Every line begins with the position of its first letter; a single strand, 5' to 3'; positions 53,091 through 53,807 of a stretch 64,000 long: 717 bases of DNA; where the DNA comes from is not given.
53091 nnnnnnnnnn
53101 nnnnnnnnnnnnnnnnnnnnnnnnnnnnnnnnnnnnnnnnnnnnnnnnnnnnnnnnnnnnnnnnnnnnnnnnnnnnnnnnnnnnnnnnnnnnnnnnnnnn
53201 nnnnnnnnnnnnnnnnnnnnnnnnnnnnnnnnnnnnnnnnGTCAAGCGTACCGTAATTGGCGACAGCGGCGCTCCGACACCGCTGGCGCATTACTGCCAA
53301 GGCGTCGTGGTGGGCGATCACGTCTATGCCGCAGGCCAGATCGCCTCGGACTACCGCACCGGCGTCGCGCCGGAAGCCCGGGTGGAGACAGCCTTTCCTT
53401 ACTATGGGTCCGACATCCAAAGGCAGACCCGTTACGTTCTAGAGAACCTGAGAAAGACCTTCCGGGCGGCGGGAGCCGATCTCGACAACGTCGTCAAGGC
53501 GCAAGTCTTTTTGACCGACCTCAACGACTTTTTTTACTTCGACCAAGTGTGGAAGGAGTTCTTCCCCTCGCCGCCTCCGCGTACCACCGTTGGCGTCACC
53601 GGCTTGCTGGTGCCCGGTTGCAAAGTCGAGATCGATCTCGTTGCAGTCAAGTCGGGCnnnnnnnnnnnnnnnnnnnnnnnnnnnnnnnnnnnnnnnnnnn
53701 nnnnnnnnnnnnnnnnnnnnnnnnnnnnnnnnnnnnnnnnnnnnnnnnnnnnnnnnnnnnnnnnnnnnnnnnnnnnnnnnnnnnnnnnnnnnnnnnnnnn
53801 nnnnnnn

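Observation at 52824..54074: Single-chain triple RidA built from three apparently identical 417-bp units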

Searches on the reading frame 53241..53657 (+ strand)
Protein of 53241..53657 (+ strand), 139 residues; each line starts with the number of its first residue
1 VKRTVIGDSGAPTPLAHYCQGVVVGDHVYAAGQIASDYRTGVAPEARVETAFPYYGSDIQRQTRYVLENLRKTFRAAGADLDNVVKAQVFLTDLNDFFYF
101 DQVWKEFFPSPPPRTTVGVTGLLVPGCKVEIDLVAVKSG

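Call 19: search_protein_families(library=ncbifam, proteins=[window:53241-53657:+], max_evalue=0.001)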
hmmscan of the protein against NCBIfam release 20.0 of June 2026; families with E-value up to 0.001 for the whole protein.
window:53241-53657:+ (139 aa): 4 families
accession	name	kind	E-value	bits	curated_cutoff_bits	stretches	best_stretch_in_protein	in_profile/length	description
TIGR00004.1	TIGR00004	subfamily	2.3e-25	89.2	106.25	1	5-137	3-125/125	Rid family detoxifying hydrolase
NF008490.0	PRK11401.1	equivalog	3.8e-17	62.4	222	1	4-138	3-128/129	enamine/imine deaminase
TIGR03610.1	RutC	equivalog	8.3e-15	55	169.1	1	3-135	3-124/127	pyrimidine utilization protein C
NF002335.0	PRK01294.1-3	equivalog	0.00052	19.5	637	1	15-82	147-214/344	lipase secretion chaperone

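Call 43: search_protein_representatives(protein=window:53241-53657:+)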
Query: 139 residues. Proteins with E-value up to 0.001 (for the whole library): 10545; up to 1e-10: 1404; up to 1e-30: 165. The best 150 are listed.
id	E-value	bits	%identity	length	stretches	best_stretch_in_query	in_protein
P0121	3.0e-134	458.1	59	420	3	5-135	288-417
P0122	7.6e-108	372.5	50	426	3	5-136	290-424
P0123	1.2e-105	365.4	65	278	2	6-138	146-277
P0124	2.5e-99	344.9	51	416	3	9-136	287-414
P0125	1.9e-98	342.1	63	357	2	7-137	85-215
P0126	8.4e-92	320.5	50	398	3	9-136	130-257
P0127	1.1e-91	320.1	44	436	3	15-135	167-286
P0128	2.4e-83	293.1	41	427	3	9-136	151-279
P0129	6.0e-82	288.6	40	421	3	9-136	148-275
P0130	3.2e-78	276.5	44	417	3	7-136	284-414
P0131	1.1e-76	271.5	42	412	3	18-136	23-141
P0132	1.9e-73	261.1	45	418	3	5-137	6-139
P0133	4.1e-70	250.3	37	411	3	19-137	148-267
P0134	7.8e-70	249.3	40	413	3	1-139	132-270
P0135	1.6e-69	248.3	38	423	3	10-137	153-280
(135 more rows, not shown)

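Call 47: search_solved_structures(query=window:53241-53657:+, max_evalue=1e-10, show_alignments=5)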
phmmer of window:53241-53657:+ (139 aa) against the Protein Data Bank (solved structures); distinct sequences matched with E-value up to 1e-10: 40.
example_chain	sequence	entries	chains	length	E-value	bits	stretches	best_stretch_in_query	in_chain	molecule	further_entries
8v8r_A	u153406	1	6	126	3.1e-18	69.2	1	8-135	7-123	Enamine/imine deaminase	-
2dyy_A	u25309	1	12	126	5.5e-18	68.3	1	4-137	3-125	UPF0076 protein PH0854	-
1x25_A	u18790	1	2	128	8e-17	64.6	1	9-134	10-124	Hypothetical UPF0076 protein ST0811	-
1xrg_A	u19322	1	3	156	3.6e-16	62.5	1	5-137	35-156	Putative translation initiation inhibitor, yjgF family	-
5yu2_A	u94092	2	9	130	8.3e-16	61.3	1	5-135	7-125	Translation initiation inhibitor homologue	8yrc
1qah_A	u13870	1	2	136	1.1e-15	60.9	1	3-137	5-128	PERCHLORIC ACID SOLUBLE PROTEIN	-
1nq3_A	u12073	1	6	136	1.4e-15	60.6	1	3-137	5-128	14.3 kDa perchloric acid soluble protein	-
8qoq_A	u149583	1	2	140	1.7e-15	60.3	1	3-137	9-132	2-iminobutanoate/2-iminopropanoate deaminase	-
8qou_A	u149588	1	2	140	2e-15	60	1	3-137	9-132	2-iminobutanoate/2-iminopropanoate deaminase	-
8q3h_A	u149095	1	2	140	2.1e-15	60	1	3-137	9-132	2-iminobutanoate/2-iminopropanoate deaminase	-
2uyj_A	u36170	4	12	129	2.5e-15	59.7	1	5-138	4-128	PROTEIN TDCF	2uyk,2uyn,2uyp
3l7q_A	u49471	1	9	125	2.5e-15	59.7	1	9-135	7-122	Putative translation initiation inhibitor, aldR regulator-like protein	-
1oni_A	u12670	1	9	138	2.6e-15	59.7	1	3-137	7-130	14.5 kDa translational inhibitor protein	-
8qom_A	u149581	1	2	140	3.2e-15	59.4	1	3-137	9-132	2-iminobutanoate/2-iminopropanoate deaminase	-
9n80_A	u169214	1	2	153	3.9e-15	59.1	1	3-137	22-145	2-iminobutanoate/2-iminopropanoate deaminase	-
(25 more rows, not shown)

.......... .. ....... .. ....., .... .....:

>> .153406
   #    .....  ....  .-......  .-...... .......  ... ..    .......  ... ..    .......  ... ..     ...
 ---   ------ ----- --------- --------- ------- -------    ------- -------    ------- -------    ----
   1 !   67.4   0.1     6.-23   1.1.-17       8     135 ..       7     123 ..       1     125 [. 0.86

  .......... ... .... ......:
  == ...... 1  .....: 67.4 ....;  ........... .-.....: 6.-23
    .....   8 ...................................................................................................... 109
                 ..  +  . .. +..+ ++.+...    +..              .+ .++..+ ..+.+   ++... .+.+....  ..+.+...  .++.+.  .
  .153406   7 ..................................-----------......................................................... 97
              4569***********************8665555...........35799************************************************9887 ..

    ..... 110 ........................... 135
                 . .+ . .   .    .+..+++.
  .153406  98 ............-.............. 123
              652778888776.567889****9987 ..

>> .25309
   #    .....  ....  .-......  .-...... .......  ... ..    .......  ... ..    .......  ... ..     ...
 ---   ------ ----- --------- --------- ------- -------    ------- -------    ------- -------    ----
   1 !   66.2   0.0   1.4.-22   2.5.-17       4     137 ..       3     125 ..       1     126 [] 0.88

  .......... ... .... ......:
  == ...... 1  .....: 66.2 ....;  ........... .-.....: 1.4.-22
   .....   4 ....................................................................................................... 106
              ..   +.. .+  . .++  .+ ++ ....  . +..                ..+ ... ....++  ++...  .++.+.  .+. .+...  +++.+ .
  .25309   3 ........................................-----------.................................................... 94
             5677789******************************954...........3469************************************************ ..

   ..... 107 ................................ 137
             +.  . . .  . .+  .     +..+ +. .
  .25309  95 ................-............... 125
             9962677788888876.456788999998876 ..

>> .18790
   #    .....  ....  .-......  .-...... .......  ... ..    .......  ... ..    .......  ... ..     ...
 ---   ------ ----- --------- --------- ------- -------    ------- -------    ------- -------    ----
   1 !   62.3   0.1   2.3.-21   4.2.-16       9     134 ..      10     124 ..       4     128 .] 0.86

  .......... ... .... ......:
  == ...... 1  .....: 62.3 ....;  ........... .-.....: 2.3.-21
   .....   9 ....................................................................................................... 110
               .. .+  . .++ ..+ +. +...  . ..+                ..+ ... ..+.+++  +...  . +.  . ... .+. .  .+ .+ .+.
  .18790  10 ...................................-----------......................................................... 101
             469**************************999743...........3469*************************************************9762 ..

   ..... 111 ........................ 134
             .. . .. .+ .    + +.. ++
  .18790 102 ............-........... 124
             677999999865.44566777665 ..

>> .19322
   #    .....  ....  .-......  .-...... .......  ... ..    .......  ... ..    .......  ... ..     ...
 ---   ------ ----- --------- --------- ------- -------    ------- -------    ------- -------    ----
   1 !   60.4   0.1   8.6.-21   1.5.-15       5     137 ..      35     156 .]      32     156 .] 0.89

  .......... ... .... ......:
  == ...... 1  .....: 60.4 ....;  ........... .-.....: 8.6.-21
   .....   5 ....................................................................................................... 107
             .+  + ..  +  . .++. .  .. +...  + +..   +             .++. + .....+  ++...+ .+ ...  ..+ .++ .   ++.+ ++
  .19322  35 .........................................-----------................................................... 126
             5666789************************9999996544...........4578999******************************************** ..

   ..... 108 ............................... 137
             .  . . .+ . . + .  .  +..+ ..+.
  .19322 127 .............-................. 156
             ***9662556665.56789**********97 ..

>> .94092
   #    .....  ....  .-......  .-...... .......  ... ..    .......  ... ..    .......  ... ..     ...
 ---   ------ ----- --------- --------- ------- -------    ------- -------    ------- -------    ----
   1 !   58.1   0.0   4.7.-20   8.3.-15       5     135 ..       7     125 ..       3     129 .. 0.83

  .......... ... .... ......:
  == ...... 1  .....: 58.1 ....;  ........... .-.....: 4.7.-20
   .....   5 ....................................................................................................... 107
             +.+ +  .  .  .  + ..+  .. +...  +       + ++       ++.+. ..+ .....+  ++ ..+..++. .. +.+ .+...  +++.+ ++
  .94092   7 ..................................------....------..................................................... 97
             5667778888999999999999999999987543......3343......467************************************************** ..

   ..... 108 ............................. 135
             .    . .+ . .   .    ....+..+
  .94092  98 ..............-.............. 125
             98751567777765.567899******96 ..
